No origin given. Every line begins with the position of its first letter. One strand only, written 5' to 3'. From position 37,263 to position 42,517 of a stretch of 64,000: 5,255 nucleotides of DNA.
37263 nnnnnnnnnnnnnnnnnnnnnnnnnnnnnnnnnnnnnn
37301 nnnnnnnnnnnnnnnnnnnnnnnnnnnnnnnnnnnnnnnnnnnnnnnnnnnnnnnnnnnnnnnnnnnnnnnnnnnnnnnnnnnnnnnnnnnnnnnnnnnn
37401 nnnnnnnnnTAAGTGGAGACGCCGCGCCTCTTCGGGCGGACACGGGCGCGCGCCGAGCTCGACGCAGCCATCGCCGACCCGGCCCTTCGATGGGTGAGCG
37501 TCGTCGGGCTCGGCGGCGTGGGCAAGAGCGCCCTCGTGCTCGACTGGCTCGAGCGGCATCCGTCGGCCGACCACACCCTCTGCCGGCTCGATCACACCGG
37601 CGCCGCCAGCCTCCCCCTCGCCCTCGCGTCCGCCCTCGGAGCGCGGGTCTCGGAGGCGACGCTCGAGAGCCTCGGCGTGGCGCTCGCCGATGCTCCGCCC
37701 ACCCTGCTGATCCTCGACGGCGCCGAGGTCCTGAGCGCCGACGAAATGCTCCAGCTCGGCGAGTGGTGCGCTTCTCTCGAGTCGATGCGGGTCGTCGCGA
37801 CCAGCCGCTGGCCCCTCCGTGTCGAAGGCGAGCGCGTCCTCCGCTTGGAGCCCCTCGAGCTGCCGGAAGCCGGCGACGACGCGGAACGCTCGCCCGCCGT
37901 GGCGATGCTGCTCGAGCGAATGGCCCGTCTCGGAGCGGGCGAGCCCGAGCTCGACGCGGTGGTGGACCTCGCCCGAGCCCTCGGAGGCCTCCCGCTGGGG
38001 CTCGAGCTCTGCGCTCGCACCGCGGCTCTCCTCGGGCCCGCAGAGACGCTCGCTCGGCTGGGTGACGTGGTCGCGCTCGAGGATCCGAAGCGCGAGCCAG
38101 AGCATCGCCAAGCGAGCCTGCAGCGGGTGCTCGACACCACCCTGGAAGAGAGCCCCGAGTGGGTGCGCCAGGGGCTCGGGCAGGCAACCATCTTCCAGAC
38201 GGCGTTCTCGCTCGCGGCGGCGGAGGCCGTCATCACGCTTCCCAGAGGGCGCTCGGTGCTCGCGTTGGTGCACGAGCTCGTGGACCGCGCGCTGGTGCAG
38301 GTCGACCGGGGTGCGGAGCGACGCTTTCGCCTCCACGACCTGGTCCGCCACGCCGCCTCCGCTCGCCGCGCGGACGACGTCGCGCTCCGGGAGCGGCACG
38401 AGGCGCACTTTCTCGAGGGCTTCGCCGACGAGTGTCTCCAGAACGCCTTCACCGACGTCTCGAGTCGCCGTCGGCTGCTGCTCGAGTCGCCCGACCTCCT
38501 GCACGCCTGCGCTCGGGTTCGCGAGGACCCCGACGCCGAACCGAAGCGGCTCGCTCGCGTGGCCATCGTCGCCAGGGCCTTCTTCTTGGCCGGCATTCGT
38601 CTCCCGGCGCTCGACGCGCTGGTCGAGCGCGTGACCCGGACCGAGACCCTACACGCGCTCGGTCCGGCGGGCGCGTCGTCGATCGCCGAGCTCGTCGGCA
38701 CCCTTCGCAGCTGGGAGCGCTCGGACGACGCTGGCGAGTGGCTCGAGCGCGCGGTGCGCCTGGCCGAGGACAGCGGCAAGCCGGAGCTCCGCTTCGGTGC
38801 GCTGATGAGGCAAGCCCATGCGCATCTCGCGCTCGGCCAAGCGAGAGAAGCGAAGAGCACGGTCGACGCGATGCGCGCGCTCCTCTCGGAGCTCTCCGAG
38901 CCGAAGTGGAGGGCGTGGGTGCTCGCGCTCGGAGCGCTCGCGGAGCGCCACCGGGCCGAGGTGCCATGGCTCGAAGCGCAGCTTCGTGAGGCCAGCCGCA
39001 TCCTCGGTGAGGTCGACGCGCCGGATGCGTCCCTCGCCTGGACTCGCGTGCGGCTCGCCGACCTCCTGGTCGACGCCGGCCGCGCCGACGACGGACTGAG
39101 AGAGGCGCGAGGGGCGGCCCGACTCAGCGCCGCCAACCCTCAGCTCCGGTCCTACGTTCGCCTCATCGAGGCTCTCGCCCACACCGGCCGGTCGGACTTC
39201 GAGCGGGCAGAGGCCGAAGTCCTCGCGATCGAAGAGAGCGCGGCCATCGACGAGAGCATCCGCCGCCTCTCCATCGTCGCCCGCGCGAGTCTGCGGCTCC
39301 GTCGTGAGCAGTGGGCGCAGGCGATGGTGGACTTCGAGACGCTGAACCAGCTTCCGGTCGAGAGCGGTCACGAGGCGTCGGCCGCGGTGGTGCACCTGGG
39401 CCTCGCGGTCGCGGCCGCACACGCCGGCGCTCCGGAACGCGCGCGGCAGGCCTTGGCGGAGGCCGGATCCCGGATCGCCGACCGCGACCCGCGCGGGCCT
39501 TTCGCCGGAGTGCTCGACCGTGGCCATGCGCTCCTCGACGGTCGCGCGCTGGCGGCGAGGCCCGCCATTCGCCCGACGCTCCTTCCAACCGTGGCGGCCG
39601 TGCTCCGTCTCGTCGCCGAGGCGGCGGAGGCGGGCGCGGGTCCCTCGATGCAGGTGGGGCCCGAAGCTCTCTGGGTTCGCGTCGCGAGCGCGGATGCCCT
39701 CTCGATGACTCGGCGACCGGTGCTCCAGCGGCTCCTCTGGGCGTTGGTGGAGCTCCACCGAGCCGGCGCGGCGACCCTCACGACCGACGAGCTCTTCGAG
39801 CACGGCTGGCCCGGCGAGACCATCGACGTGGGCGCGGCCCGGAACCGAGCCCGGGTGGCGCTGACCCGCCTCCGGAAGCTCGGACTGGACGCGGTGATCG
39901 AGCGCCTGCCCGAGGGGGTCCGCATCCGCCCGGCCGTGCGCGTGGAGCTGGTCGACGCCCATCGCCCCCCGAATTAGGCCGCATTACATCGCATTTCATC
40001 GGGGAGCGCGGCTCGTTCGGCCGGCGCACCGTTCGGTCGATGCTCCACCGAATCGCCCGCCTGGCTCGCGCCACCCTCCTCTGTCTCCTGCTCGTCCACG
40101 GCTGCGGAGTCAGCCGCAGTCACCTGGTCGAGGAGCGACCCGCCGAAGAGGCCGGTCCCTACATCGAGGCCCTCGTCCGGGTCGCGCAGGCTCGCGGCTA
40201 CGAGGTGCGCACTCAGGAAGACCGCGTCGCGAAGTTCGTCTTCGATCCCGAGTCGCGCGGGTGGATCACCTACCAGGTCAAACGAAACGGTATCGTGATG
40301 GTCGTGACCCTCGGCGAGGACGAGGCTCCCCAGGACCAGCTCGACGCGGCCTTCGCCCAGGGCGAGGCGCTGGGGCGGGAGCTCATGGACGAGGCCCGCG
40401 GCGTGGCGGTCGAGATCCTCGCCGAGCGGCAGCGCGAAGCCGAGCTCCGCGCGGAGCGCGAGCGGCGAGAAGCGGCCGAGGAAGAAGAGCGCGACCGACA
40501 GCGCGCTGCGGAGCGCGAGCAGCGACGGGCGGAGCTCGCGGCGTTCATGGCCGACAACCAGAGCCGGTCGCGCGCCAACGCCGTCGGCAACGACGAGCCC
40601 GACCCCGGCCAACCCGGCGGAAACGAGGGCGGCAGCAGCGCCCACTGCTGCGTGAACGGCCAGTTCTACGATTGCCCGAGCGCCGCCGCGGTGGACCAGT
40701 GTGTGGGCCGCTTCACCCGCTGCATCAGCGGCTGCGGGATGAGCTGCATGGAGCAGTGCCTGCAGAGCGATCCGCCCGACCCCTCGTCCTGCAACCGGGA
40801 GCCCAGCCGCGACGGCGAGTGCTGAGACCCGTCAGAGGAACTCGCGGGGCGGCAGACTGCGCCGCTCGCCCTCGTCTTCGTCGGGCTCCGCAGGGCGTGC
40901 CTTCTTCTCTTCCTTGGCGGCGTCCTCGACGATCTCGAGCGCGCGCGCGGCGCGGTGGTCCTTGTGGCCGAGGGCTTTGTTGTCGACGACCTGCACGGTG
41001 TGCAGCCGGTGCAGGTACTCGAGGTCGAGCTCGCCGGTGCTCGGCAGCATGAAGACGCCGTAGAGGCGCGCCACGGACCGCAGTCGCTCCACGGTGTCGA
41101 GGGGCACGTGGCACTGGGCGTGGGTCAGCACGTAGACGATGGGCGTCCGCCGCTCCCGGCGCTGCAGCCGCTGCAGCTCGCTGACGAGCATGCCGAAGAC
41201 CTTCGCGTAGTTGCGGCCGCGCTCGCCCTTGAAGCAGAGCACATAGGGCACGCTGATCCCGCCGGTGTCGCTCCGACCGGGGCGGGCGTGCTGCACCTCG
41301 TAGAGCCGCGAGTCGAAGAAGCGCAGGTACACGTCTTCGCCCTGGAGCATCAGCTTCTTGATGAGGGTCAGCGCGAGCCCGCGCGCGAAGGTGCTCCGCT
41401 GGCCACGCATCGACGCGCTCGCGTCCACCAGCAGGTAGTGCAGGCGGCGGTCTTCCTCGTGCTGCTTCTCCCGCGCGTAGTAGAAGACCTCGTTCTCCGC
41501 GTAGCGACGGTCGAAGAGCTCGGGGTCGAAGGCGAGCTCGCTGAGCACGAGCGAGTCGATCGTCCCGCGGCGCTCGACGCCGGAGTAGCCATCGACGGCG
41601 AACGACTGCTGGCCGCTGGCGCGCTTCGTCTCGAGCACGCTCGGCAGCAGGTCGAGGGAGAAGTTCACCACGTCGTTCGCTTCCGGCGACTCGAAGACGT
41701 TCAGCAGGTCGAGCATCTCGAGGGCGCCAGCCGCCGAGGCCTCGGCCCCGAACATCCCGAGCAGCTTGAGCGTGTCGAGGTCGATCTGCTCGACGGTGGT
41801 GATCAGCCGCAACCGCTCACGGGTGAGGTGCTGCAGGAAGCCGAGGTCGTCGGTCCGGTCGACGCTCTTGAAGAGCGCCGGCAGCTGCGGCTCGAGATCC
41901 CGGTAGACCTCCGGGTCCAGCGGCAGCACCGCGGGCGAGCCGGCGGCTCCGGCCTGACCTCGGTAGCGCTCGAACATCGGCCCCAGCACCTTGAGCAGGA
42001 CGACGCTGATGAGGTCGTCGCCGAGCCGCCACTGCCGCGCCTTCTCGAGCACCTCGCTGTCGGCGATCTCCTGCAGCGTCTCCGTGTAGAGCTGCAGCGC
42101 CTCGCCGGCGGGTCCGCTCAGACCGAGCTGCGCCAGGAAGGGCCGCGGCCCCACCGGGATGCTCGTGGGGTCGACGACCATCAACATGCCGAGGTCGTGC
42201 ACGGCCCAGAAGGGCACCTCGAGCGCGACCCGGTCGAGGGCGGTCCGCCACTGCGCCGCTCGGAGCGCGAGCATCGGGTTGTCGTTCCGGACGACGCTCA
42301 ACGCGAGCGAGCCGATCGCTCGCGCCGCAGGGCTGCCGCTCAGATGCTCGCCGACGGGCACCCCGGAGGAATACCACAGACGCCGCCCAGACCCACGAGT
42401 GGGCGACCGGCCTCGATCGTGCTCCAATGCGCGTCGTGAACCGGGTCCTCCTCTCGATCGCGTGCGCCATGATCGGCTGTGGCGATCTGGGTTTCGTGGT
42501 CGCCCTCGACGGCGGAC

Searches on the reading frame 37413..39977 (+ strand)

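Call 85: search_protein_families(library=pfam, proteins=[window:37413-39977:+], max_evalue=0.01)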
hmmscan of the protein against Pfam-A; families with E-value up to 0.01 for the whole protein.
window:37413-39977:+ (854 aa): 3 families
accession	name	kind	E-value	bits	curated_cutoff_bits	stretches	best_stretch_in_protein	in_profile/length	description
PF13191.12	AAA_16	-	0.0003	21.8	32.6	1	5-91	1-98/167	AAA ATPase domain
PF14559.12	TPR_19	-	0.00062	20.5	25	0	632-691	5-58/68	Tetratricopeptide repeat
PF13401.12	AAA_22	-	0.0069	17.1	27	0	29-114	9-102/130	AAA domain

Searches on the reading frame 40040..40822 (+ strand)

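Call 85: search_protein_families(library=pfam, proteins=[window:40040-40822:+], max_evalue=0.01)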
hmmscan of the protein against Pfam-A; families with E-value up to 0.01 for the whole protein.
seq(261 aa): 1 family
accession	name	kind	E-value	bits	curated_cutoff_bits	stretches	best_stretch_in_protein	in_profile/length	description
PF05672.16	MAP7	-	0.0065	16.7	28.5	1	122-170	11-59/153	MAP7 (E-MAP-115) family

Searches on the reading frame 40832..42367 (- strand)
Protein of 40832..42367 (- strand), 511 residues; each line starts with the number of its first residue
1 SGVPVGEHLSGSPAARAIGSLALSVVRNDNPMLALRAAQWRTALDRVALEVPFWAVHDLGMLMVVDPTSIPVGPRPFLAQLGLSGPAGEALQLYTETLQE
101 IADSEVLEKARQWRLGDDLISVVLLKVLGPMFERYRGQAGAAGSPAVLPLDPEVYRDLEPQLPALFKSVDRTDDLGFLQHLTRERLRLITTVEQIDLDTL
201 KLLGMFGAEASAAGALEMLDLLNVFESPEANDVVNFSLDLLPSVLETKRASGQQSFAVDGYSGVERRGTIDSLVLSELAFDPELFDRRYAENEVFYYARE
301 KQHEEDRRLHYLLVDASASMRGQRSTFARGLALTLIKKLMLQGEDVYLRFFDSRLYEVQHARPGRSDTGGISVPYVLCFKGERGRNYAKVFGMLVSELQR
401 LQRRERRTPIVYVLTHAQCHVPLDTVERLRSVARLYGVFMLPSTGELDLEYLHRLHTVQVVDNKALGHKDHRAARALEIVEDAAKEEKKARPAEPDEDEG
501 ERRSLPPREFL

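Call 32: search_protein_families(library=pfam, proteins=[window:40832-42274:-], max_evalue=1)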
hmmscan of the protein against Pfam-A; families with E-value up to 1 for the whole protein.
window:40832-42274:- (480 aa): 3 families
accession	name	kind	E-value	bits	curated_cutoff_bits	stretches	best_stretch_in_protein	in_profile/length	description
PF19997.5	ivWA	-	0.0007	19.3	35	1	227-276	2-60/253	vWA domain found in the FtsH ternary systems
PF24347.1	FIGL1_N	-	0.034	14.4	27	0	268-305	5-42/75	FIGL1 N-terminal domain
PF13519.12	VWA_2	-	0.22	12.6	27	0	281-384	3-104/107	von Willebrand factor type A domain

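Call 41: search_solved_structures(query=A3, max_evalue=10, show_alignments=2)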
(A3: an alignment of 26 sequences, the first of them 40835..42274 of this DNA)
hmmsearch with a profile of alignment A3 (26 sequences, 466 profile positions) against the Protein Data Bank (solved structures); distinct sequences matched with E-value up to 10: 0.
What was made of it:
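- No structure was predicted for it, and the full-length profile finds nothing in the PDB sequences (call 41).
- Tried and rejected: The full-length profile found nothing (call 41).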

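Call 44: search_protein_families(library=pfam, alignment_id=A3, max_evalue=1)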
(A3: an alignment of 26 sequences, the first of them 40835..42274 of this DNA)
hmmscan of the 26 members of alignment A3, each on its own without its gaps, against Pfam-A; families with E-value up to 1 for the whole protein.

A. member 1, window:40835-42274:- (480 aa): 3 families
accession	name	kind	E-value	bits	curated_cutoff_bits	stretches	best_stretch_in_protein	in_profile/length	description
PF19997.5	ivWA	-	0.0007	19.3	35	1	227-276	2-60/253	vWA domain found in the FtsH ternary systems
PF24347.1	FIGL1_N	-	0.034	14.4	27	0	268-305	5-42/75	FIGL1 N-terminal domain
PF13519.12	VWA_2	-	0.22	12.6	27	0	281-384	3-104/107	von Willebrand factor type A domain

B. families by the number of members that match (of 26 scanned): 5 families
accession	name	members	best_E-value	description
PF19997.5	ivWA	26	6.9e-07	vWA domain found in the FtsH ternary systems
PF00370.27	FGGY_N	9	0.035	FGGY family of carbohydrate kinases, N-terminal domain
PF13519.12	VWA_2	3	0.001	von Willebrand factor type A domain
PF24347.1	FIGL1_N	1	0.034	FIGL1 N-terminal domain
PF13431.12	TPR_17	1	0.095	Tetratricopeptide repeat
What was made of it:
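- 40832..42361 (-): The displaced vWA partner, about 509 aa. It has an N-terminal region of about 290 aa followed by a vWA domain with an altered MIDAS. The start is taken as the GTG at 42361; the ATG at 42274 is the alternative. All 26 family members hit PF19997 ivWA (best 6.9e-7, below the 35-bit threshold) and 3 hit VWA_2 in register (call 44).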

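Call 81: search_protein_families(library=pfam, proteins=[window:40832-42367:-], max_evalue=1)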
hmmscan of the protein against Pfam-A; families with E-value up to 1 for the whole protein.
window:40832-42367:- (511 aa): 3 families
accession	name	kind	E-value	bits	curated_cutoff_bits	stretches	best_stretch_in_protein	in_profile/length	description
PF19997.5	ivWA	-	0.00077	19.2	35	1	258-307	2-60/253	vWA domain found in the FtsH ternary systems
PF24347.1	FIGL1_N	-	0.04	14.2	27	0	299-336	5-42/75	FIGL1 N-terminal domain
PF13519.12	VWA_2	-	0.26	12.4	27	0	312-415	3-104/107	von Willebrand factor type A domain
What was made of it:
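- On RavA-ViaA: No ViaA or CoxE-type family was reported (calls 32, 44, 81).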

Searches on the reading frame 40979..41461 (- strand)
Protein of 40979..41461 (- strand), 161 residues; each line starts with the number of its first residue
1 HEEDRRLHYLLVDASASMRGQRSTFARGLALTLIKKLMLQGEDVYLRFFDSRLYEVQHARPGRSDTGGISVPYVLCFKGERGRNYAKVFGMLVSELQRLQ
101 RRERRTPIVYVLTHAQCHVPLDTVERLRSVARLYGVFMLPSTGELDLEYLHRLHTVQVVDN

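Call 84: search_solved_structures(query=A6, max_evalue=10, show_alignments=3)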
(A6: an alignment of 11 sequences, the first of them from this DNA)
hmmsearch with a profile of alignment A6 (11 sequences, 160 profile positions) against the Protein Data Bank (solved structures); distinct sequences matched with E-value up to 10: 5.
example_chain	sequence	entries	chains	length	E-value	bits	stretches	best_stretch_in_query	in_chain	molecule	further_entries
4rzp_A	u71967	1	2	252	0.00033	23.6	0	78-130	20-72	Engineered Protein OR366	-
4f1j_A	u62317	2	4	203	0.047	16.6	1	8-113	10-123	Thrombospondin related anonymous protein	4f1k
4rv1_A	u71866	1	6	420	0.076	15.9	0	79-130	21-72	Engineered Protein OR497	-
2rbc_A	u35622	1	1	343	0.97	12.3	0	37-61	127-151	Sugar kinase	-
4hxt_A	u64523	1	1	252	1.1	12.1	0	79-130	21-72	De Novo Protein OR329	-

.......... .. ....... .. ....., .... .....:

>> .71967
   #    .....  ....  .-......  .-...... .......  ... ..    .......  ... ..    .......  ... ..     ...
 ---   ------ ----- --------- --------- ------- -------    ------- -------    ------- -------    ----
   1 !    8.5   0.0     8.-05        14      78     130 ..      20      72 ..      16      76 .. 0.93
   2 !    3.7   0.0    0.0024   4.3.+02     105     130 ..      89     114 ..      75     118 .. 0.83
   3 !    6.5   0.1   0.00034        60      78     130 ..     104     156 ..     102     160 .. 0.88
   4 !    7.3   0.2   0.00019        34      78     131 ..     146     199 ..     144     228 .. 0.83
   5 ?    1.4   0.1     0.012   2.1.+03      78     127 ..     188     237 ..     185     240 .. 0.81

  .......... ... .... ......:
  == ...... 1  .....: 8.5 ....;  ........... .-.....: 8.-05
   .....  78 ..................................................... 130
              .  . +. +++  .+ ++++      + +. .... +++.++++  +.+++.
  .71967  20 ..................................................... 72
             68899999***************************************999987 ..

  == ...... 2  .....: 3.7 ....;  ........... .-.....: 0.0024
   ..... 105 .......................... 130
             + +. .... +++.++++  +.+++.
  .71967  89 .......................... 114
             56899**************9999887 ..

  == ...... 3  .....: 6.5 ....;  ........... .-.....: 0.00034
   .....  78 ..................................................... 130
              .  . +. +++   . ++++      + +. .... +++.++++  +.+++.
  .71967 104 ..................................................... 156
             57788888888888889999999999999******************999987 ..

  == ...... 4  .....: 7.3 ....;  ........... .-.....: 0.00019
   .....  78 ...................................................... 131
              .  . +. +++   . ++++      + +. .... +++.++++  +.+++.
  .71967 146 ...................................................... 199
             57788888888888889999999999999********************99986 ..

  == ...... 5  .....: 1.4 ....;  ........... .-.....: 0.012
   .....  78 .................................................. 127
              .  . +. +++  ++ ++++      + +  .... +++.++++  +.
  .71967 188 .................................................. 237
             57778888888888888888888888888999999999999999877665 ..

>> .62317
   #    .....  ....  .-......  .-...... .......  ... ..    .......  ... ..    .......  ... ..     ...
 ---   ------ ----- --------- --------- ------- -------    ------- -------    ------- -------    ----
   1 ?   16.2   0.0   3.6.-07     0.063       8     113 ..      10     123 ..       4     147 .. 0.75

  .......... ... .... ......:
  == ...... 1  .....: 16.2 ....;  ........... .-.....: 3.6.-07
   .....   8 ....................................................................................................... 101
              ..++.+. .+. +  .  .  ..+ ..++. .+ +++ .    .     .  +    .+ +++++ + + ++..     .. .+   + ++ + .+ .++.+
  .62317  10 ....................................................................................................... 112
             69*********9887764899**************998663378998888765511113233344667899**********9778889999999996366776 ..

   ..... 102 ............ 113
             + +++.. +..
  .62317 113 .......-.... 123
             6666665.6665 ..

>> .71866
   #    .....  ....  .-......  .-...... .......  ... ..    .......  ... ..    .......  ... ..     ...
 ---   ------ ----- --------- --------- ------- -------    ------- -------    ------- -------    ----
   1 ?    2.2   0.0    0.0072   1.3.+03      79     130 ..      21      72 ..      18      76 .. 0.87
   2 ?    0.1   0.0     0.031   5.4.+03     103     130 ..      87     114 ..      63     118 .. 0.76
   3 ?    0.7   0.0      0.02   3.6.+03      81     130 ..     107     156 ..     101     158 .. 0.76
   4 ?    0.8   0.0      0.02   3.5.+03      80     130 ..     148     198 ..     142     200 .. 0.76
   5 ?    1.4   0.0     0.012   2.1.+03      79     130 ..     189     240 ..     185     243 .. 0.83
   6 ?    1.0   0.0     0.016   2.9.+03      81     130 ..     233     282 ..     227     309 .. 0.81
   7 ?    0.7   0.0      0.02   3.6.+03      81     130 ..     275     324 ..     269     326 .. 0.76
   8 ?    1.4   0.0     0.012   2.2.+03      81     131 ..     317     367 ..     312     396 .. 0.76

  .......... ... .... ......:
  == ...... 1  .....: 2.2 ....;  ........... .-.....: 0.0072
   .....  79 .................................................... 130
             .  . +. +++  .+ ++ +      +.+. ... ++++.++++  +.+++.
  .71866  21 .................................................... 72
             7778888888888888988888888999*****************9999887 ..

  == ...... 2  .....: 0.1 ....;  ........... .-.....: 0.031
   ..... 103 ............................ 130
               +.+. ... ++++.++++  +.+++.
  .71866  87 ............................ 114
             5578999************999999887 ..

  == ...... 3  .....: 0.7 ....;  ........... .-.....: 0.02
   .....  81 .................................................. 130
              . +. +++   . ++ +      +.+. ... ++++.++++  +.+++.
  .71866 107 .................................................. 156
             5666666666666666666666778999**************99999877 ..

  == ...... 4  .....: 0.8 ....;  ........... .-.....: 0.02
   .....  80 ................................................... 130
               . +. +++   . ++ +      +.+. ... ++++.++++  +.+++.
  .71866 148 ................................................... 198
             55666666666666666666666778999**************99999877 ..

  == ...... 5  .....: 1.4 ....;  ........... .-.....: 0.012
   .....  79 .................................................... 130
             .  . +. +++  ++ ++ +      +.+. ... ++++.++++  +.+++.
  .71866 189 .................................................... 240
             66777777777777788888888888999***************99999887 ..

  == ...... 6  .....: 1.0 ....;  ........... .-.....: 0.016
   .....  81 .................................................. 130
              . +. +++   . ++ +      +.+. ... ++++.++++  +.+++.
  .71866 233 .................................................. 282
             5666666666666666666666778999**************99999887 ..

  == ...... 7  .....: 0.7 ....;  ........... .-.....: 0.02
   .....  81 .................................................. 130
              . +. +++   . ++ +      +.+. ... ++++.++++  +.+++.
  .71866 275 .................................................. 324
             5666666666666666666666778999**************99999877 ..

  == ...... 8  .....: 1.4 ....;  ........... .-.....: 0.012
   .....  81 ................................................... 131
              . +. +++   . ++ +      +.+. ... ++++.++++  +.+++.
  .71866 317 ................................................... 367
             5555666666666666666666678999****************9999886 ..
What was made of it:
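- On Generic MoxR-vWA couple: The fold assignment itself is only probable (calls 44, 84).
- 40832..42361 (-): A profile of the domain alone aligns in register with the TRAP vWA domain 4f1j at E=0.047 (call 84).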
